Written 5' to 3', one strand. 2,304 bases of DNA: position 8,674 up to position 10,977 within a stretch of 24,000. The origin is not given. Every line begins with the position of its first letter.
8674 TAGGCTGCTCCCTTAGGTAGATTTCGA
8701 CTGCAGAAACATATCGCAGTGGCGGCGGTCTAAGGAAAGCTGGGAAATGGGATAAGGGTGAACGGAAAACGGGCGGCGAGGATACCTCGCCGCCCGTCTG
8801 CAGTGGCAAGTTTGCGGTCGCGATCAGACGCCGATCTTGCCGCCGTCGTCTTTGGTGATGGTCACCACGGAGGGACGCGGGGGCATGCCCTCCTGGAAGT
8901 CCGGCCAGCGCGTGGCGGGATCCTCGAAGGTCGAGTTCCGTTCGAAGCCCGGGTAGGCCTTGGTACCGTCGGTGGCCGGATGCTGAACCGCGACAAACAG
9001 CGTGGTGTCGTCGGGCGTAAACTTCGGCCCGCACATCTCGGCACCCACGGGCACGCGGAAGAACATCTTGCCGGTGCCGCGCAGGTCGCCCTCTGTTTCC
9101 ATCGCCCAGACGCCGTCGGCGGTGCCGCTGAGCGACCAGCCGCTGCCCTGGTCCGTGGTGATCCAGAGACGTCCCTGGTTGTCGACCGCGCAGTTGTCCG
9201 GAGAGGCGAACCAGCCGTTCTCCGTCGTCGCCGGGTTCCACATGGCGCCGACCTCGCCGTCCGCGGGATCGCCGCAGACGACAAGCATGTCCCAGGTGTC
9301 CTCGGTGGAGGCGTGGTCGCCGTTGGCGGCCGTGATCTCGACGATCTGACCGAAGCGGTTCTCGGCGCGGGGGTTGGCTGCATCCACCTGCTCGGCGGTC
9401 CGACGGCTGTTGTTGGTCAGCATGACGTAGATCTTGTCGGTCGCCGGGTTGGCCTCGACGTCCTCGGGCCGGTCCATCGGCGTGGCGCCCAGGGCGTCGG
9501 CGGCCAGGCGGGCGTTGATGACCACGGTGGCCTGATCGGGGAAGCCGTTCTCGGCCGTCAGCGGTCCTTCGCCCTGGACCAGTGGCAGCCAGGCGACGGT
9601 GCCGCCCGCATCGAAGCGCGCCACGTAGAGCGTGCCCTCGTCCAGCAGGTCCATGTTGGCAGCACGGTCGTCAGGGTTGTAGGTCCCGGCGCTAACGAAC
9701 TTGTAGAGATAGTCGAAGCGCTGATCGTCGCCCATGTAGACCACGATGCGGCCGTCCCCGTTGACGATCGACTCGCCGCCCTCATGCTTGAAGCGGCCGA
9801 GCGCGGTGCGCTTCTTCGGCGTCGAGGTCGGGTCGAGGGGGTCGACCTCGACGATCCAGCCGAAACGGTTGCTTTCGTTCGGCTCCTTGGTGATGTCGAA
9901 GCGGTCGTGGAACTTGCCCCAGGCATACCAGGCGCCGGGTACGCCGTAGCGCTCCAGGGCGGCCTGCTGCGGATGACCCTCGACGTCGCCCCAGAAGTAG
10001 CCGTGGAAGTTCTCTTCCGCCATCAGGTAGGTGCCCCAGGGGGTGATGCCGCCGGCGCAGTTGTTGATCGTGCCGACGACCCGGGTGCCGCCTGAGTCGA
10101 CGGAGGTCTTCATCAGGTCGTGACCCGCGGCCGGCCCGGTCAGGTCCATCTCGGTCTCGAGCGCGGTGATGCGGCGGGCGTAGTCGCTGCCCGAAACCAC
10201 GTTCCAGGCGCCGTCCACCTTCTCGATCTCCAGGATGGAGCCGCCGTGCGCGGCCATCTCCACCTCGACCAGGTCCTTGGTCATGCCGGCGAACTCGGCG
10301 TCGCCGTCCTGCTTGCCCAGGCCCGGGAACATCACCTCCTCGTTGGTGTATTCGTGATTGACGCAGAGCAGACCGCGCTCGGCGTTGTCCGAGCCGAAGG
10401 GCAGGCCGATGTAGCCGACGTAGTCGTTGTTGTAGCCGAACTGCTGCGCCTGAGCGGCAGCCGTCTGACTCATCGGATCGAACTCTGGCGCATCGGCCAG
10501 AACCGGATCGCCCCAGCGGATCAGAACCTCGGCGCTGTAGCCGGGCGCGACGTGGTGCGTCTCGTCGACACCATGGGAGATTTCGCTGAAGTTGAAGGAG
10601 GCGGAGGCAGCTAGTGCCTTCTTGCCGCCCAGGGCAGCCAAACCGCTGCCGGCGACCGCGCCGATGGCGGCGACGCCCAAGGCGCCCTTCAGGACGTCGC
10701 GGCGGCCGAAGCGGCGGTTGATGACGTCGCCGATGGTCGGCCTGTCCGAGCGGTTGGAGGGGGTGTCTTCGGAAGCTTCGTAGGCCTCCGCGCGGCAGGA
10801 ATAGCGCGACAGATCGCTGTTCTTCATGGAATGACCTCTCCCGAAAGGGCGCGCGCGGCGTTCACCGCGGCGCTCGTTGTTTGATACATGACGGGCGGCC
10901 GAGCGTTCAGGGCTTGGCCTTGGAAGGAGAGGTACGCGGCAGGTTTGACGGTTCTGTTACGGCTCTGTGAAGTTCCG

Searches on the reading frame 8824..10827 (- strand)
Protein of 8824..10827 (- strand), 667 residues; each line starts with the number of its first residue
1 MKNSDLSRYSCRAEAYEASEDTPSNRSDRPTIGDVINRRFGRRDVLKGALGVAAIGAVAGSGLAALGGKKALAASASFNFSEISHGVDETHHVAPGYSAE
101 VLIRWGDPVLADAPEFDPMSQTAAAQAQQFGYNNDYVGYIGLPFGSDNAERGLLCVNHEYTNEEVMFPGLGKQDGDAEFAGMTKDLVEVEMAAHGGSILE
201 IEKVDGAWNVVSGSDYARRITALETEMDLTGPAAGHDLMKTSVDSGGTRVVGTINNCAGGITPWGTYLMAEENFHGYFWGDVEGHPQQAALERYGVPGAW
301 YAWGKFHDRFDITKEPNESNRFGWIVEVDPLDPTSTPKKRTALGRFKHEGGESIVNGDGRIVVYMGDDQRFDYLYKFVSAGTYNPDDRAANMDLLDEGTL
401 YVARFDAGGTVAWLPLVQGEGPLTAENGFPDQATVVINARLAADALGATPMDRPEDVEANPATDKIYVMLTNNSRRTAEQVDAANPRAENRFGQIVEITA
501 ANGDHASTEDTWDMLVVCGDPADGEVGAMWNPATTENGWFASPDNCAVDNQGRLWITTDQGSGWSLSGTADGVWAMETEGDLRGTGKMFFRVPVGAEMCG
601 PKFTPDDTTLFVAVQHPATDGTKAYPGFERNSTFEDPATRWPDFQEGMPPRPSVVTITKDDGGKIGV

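Call 6: search_protein_families(library=pfam, proteins=[window:8824-10827:-], max_evalue=0.001)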
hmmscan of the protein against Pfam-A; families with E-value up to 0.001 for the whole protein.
window:8824-10827:- (667 aa): 1 family
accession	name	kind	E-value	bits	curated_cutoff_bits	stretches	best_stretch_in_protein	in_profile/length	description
PF05787.19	PhoX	-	8.3e-171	570.1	24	1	79-617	2-514/515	Alkaline phosphatase PhoX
